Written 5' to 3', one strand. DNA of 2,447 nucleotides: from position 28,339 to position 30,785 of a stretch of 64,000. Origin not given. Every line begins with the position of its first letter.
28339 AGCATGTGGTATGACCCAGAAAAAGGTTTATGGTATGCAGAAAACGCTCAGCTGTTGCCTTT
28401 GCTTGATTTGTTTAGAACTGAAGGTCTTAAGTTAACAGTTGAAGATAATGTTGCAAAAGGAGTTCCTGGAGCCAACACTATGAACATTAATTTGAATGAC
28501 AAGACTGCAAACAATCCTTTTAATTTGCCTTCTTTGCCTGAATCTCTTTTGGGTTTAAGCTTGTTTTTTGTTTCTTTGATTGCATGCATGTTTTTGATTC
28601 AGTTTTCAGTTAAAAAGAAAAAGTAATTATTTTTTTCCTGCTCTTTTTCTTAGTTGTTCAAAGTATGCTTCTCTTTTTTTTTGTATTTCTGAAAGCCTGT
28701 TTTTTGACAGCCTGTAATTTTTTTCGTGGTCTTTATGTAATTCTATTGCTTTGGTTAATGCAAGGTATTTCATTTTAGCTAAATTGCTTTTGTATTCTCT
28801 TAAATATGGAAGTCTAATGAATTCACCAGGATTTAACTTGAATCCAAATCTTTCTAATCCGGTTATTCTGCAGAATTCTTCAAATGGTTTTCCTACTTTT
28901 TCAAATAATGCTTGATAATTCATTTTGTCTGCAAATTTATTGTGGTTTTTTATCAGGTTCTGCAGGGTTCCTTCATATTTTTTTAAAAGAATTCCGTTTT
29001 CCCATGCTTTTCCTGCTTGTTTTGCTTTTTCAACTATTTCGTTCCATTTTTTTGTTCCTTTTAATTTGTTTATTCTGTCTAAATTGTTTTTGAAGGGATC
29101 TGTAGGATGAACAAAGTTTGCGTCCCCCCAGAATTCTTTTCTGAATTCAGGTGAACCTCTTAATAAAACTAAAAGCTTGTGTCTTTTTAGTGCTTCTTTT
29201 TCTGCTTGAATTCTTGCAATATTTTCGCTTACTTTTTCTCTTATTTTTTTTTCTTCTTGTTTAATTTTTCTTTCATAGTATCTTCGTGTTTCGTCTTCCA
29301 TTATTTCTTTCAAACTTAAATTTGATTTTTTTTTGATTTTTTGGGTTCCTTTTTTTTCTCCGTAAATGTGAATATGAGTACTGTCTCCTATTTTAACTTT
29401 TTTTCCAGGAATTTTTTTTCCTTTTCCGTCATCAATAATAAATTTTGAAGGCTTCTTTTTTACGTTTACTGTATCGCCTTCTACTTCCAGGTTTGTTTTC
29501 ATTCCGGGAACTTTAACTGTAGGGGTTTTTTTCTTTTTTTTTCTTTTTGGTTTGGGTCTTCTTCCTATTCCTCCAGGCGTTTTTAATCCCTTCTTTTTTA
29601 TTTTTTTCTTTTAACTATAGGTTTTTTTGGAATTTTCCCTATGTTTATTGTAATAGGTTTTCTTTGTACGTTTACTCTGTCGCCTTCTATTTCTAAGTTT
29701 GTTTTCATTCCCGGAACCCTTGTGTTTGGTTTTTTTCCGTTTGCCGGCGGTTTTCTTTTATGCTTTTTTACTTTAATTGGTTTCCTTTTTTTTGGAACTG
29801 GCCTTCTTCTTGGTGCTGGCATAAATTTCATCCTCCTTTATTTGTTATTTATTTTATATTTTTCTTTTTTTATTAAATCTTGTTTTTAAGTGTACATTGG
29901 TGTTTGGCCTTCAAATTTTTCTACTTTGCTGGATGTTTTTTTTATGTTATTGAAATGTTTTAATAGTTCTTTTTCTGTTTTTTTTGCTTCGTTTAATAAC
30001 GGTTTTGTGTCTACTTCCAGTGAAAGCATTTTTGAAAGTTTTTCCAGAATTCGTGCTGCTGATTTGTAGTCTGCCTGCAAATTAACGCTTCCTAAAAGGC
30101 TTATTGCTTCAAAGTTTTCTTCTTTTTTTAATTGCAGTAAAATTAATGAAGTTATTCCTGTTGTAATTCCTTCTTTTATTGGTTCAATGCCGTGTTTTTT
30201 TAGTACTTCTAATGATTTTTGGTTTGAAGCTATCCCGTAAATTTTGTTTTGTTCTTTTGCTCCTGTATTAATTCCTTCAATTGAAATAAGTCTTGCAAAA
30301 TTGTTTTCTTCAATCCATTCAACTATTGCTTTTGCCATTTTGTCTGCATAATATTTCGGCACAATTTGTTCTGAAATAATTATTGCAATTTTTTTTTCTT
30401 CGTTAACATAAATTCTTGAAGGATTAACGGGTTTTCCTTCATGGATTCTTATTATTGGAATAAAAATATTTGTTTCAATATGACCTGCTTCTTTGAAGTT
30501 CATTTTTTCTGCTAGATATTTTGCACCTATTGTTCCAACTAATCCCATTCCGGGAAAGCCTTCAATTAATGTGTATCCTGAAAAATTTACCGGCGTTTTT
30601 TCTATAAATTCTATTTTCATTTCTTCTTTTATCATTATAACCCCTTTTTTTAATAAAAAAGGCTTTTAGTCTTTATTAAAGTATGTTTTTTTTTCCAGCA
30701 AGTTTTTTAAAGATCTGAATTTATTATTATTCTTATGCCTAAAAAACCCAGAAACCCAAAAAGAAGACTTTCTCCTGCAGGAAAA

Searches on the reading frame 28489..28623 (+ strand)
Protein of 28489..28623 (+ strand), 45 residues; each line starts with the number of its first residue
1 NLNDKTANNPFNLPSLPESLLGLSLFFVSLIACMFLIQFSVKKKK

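Call 83: search_protein_families(library=ncbifam, proteins=[window:28489-28623:+], max_evalue=10)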
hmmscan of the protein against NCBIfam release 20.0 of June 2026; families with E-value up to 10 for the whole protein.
seq(45 aa): 0 families
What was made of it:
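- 28525..28623 (+): C-terminal tripartite sorting signal of p1490: LPSLPE + TM + KKKK. Probable substrate site of the exosortase-family protein. No NCBIfam sorting-domain match (call 83).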

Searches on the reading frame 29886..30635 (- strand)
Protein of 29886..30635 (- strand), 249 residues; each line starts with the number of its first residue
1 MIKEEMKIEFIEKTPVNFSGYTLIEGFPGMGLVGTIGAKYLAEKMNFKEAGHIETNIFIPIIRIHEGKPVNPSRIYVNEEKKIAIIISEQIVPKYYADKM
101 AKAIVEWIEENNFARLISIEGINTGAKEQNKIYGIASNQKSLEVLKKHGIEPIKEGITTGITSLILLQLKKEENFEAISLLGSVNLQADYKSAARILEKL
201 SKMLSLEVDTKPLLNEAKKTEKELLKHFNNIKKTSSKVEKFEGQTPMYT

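Call 58: search_protein_families(library=pfam, proteins=[window:29886-30635:-], max_evalue=0.001)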
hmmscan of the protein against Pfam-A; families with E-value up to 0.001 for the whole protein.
window:29886-30635:- (249 aa): 1 family
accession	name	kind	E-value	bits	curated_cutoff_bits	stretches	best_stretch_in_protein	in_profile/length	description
PF09754.15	PAC2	-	1.1e-39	136.9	25.8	1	23-224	1-211/215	PAC2 family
